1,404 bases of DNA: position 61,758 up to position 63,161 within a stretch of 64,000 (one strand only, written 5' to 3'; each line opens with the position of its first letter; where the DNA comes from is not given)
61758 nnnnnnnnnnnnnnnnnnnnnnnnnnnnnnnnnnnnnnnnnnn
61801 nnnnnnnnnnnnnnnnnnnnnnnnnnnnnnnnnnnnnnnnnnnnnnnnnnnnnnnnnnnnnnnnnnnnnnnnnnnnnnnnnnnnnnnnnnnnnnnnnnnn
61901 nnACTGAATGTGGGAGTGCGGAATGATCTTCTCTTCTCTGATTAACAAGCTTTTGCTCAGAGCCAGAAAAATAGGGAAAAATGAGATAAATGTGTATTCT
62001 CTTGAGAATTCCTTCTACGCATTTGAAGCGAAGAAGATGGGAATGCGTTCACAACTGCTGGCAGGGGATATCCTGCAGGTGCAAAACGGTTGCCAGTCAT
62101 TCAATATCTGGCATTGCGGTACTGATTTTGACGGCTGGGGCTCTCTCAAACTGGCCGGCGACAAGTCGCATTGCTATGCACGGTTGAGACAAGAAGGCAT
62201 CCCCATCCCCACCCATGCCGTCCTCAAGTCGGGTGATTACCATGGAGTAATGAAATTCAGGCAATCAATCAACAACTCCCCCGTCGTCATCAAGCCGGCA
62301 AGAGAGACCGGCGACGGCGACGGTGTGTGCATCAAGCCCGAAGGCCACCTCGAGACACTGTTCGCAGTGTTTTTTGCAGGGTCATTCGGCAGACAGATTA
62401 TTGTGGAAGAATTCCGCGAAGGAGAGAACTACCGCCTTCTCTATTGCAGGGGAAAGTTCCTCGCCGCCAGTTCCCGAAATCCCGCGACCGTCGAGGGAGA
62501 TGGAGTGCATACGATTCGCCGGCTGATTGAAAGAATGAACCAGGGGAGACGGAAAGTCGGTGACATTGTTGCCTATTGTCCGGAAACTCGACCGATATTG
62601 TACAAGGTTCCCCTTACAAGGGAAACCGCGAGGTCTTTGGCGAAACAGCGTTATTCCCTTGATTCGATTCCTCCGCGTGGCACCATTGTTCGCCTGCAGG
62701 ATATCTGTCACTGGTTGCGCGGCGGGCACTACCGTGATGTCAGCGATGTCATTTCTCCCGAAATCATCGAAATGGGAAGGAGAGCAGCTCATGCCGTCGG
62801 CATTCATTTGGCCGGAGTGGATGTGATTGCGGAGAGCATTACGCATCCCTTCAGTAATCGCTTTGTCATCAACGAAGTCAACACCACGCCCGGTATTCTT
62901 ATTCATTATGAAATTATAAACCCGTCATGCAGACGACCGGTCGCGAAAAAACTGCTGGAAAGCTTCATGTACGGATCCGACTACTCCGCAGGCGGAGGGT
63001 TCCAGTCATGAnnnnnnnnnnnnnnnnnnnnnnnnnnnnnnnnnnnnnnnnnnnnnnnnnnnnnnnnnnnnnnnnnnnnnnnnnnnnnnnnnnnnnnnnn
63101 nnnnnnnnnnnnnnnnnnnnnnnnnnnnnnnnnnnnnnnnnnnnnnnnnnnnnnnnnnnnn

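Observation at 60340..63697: Terminal three-gene module: 520-aa orphan protein + CphA-like ATP-grasp ligase + GNAT, tightly coupled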

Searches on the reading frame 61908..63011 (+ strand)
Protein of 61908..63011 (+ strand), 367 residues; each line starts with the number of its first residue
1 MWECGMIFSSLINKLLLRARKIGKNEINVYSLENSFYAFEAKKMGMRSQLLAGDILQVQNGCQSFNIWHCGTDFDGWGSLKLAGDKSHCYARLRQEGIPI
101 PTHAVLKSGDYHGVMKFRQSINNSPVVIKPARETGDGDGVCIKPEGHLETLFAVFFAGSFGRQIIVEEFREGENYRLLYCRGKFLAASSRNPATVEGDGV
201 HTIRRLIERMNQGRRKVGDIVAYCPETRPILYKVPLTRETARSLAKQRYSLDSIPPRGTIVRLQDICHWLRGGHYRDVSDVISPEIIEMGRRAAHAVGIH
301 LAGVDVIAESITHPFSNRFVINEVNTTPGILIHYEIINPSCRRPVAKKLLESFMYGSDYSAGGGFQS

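Call 3: search_protein_families(library=pfam, proteins=[window:61908-63011:+], max_evalue=0.1)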
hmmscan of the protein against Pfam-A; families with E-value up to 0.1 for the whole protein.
window:61908-63011:+ (367 aa): 6 families
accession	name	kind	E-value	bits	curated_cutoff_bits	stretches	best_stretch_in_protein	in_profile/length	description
PF07478.18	Dala_Dala_lig_C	-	1.9e-05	24.7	24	0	94-174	3-85/204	D-ala D-ala ligase C-terminus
PF08443.16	RimK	-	7.7e-05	22.8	21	1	83-174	1-89/188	RimK-like ATP-grasp domain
PF02222.28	ATP-grasp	-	0.0092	16.1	27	1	93-169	3-75/179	ATP-grasp domain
PF02655.19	ATP-grasp_3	-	0.019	15.5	23.2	1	83-176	1-75/160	ATP-grasp domain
PF14397.11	ATPgrasp_ST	-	0.025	14.2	31.4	1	81-142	17-78/278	Sugar-transfer associated ATP-grasp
PF01071.24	GARS_A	-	0.068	13.4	27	0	86-176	3-95/194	Phosphoribosylglycinamide synthetase, ATP-grasp (A) domain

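Call 4: search_protein_families(library=ncbifam, proteins=[window:61908-63011:+], max_evalue=0.1)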
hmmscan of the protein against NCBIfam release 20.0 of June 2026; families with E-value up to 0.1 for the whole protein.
window:61908-63011:+ (367 aa): 19 families
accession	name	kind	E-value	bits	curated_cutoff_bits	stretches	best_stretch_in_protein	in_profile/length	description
NF010623.0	PRK14016.1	subfamily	6.3e-52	176.8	877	1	49-354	178-472/871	cyanophycin synthetase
TIGR02068.2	cya_phycin_syn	equivalog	3.1e-49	167.8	850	1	49-352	177-469/862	cyanophycin synthetase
TIGR03103.1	trio_acet_GNAT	equivalog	1.5e-28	99.7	569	1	40-333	250-527/547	N-acetylglutaminylglutamine synthetase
NF002688.0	PRK02471.1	equivalog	4.3e-28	98.1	425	1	93-351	497-749/756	bifunctional glutamate--cysteine ligase GshA/glutathione synthetase GshB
TIGR01435.1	glu_cys_lig_rel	equivalog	1.2e-09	37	656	1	125-334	507-702/719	bifunctional glutamate--cysteine ligase/glutathione synthetase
TIGR01205.1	D_ala_D_alaTIGR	subfamily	5.8e-09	35.3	245.65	2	82-177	103-198/318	D-alanine--D-alanine ligase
TIGR00768.1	rimK_fam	subfamily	6.9e-08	32.2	143.4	2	81-140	83-138/276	RimK family alpha-L-glutamate ligase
NF040720.1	MptN_Meth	equivalog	6.7e-07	28.7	350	1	282-331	227-272/291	tetrahydromethanopterin:alpha-L-glutamate ligase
NF002378.0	PRK01372.1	subfamily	1.1e-06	27.6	243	1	81-185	96-194/305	D-alanine--D-alanine ligase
TIGR02144.1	LysX_arch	equivalog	1.4e-06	27.7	275.6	2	79-132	81-131/281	lysine biosynthesis protein LysX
NF004680.0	PRK06019.1-6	equivalog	2.4e-05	23.2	327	1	80-156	111-185/405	5-(carboxyamino)imidazole ribonucleotide synthase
NF002527.0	PRK01966.1-3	equivalog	0.00016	21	310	0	85-180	118-211/332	D-alanine--D-alanine ligase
NF002528.0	PRK01966.1-4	subfamily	0.00023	20.1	262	0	280-329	284-329/366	D-alanine--D-alanine ligase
NF000206.1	D_ala_D_lac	equivalog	0.0012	18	550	1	81-170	128-210/342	D-alanine--(R)-lactate ligase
NF012215.1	D_ala_D_lac_VanD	exception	0.0014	18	700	1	83-172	130-212/343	D-alanine--(R)-lactate ligase VanD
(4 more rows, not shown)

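Call 18: find_homologous_proteins(query=window:61908-63011:+)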
Query window:61908-63011:+ (367 aa): 89 proteins with E <= 0.001 among 5346 candidates.
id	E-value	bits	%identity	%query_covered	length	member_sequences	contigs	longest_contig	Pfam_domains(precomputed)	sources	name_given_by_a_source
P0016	9.8e-250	846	100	100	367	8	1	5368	PF07478.19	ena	-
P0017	6.6e-123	429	54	96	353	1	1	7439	PF08443.17,PF07478.19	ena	-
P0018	1.6e-122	427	52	96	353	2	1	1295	PF02222.28,PF08443.17,PF02655.20,PF07478.19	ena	-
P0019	1.5e-113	398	52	88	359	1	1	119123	PF08443.17,PF02655.20,PF07478.19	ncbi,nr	ncbi:hypothetical protein QUF76_00485 [Desulfobacterales bacterium HSG16]|nr:hypothetical protein [D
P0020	5.3e-111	389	52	89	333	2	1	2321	PF02655.20,PF07478.19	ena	-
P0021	1.7e-110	388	48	96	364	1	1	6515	PF08443.17,PF02655.20,PF07478.19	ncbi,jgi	-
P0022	5.8e-110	386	51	88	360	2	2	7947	PF02655.20,PF07478.19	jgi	jgi:D-alanine-D-alanine ligase-like ATP-grasp enzyme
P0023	1.3e-108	382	51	93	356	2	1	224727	PF07478.19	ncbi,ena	-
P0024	1.6e-106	375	50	93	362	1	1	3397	PF07478.19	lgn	-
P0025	8.0e-104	366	50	90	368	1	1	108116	PF07478.19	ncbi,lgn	-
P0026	1.8e-103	365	48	94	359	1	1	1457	PF07478.19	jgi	jgi:cyanophycin synthetase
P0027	2.5e-103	364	49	96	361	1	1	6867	PF07478.19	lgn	-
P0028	6.6e-102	359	50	91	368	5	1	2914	PF07478.19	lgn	-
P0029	7.5e-102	359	46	99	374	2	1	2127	PF14397.12,PF02655.20,PF07478.19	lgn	-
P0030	1.1e-101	359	49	89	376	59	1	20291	PF07478.19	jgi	-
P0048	6.7e-88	313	44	92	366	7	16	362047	-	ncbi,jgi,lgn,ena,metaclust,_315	metaclust:\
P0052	2.3e-84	302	42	93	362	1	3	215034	PF02655.20,PF01071.25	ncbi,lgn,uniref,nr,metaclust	ncbi:hypothetical protein [Desulfonatronovibrio hydrogenovorans]|uniref:hypothetical protein n=1 Tax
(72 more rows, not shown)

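Call 19: search_solved_structures(query=window:61908-63011:+, max_evalue=0.001, show_alignments=1)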
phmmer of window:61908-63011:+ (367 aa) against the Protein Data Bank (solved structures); distinct sequences matched with E-value up to 0.001: 10.
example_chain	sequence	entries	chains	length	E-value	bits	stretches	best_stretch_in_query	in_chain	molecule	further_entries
7lg5_A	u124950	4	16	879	8e-31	110.7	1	20-346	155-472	Cyanophycin synthase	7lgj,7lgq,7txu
7txv_A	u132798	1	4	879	8e-31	110.7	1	20-346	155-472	Cyanophycin synthase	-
7lgn_A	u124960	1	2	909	1.7e-30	109.6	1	57-351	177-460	Cyanophycin synthase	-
7lgm_A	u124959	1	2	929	6e-30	107.8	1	56-351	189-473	Cyanophycin synthase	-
7wac_A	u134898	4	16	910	2.8e-27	99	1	48-353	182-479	Cyanophycin synthase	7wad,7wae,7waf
7ta5_A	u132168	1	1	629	1.4e-19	73.7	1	65-335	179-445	Glutathione synthase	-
3ln6_A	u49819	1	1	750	4e-19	72.2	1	114-317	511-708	Glutathione biosynthesis bifunctional protein gshAB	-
8fxh_A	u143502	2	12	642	2.6e-18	69.5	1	81-354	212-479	RimK domain-containing protein ATP-grasp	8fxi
3ln7_A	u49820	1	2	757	5.7e-12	48.6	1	121-334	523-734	Glutathione biosynthesis bifunctional protein gshAB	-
8evy_B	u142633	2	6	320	7.7e-06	28.4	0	71-187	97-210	D-alanine--D-alanine ligase B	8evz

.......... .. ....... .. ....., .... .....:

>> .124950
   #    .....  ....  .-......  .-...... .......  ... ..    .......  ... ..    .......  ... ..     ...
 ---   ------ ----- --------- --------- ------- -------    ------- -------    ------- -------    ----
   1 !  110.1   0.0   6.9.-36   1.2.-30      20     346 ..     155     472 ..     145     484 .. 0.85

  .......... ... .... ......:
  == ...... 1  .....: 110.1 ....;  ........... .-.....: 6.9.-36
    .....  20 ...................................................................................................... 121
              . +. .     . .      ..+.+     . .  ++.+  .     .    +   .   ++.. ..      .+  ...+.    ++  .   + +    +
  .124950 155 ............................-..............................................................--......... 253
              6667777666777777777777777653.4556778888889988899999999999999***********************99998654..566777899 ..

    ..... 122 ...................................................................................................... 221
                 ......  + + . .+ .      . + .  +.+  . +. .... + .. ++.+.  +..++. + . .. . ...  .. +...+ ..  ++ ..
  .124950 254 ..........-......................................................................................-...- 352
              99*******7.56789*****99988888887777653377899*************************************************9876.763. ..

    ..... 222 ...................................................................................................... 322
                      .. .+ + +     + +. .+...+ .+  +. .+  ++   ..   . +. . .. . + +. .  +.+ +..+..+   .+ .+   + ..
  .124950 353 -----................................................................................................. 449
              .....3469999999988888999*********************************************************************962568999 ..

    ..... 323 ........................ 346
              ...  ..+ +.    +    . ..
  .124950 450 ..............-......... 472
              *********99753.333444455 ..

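Call 66: find_encoding_contigs(protein=P0052, flank=9000, max_places=1)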
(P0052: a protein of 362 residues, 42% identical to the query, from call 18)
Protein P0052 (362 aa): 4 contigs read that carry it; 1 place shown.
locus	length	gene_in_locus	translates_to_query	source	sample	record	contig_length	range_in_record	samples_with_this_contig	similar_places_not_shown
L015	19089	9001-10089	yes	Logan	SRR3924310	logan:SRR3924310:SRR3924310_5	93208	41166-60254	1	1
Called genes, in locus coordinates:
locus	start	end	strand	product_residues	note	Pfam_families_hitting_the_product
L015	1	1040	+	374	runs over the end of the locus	PF13439:Glyco_transf_4, PF00534:Glycos_transf_1, PF13692:Glyco_trans_1_4, PF13524:Glyco_trans_1_2 (weak)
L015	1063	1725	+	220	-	-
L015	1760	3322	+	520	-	-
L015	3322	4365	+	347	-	PF00535:Glycos_transf_2, PF10111:Glyco_tranf_2_2, PF13641:Glyco_tranf_2_3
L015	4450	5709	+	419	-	PF02812:ELFV_dehydrog_N, PF00208:ELFV_dehydrog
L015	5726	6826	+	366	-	PF02826:2-Hacid_dh_C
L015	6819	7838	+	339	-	-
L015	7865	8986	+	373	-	PF13439:Glyco_transf_4, PF13579:Glyco_trans_4_4, PF13477:Glyco_trans_4_2, PF00534:Glycos_transf_1, PF13692:Glyco_trans_1_4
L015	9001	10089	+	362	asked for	PF01071:GARS_A (faint), PF02655:ATP-grasp_3 (faint)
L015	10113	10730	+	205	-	-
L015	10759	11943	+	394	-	-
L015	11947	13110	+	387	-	-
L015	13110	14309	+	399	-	PF15632:ATPgrasp_Ter (weak)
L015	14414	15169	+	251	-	-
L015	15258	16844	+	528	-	-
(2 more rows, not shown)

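Call 67: find_encoding_contigs(protein=P0048, flank=9000, max_places=1)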
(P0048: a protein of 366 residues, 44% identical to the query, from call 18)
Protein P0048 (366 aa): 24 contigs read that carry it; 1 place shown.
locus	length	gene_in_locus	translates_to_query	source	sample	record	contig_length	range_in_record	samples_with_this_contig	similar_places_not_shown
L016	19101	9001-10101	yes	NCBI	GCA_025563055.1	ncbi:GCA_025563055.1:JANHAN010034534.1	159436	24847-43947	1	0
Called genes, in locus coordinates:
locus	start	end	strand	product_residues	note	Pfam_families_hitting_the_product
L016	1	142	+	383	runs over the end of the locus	PF13439:Glyco_transf_4, PF00534:Glycos_transf_1, PF13692:Glyco_trans_1_4, PF13524:Glyco_trans_1_2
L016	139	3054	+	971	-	PF21345:PcRGLX_2nd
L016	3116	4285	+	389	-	-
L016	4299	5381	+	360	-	PF14397:ATPgrasp_ST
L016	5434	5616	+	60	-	-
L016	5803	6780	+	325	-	PF01522:Polysacc_deac_1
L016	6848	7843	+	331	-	-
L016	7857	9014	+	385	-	PF13439:Glyco_transf_4, PF13579:Glyco_trans_4_4, PF20706:GT4-conflict (weak), PF00534:Glycos_transf_1, PF13692:Glyco_trans_1_4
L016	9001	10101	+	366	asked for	-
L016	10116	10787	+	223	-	-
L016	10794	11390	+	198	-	PF00583:Acetyltransf_1, PF13673:Acetyltransf_10 (faint), PF13508:Acetyltransf_7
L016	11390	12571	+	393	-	-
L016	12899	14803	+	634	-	PF13522:GATase_6, PF13537:GATase_7, PF00733:Asn_synthase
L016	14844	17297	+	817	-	PF03130:HEAT_PBS (faint), PF13646:HEAT_2 (weak), PF02985:HEAT (faint), PF13513:HEAT_EZ (faint), PF13646:HEAT_2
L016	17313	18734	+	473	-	PF00501:AMP-binding (weak), PF27533:CapK_C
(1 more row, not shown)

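Call 68: find_encoding_contigs(protein=P0019, flank=9000, max_places=1)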
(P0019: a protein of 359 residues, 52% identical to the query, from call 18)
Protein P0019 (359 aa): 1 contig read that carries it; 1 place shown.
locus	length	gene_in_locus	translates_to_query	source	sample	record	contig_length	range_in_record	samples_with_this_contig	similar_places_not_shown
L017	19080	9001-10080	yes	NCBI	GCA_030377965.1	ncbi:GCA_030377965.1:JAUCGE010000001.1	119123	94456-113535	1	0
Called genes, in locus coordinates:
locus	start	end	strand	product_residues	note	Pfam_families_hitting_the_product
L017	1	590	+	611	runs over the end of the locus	PF00465:Fe-ADH, PF13685:Fe-ADH_2, PF25137:ADH_Fe_C, PF02036:SCP2 (weak)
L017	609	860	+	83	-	PF13370:Fer4_13, PF13459:Fer4_15 (faint)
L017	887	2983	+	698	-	-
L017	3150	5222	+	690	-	PF01488:Shikimate_DH (weak)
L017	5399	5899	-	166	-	PF01844:HNH (weak)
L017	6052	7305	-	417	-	PF02463:SMC_N (weak), PF13175:AAA_15, PF13476:AAA_23, PF13514:AAA_27 (faint), PF13555:AAA_29 (weak), PF13304:AAA_21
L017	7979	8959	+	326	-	PF01522:Polysacc_deac_1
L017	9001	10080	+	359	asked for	PF07478:Dala_Dala_lig_C (faint), PF02655:ATP-grasp_3 (faint), PF08443:RimK (faint)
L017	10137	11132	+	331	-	PF13480:Acetyltransf_6, PF02388:FemAB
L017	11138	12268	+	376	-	PF13480:Acetyltransf_6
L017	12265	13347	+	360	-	PF13439:Glyco_transf_4 (faint), PF02350:Epimerase_2 (faint), PF00534:Glycos_transf_1, PF13692:Glyco_trans_1_4 (weak)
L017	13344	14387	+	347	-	-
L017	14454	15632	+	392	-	-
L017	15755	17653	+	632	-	PF13522:GATase_6, PF13537:GATase_7, PF00733:Asn_synthase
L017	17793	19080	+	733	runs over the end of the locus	PF00089:Trypsin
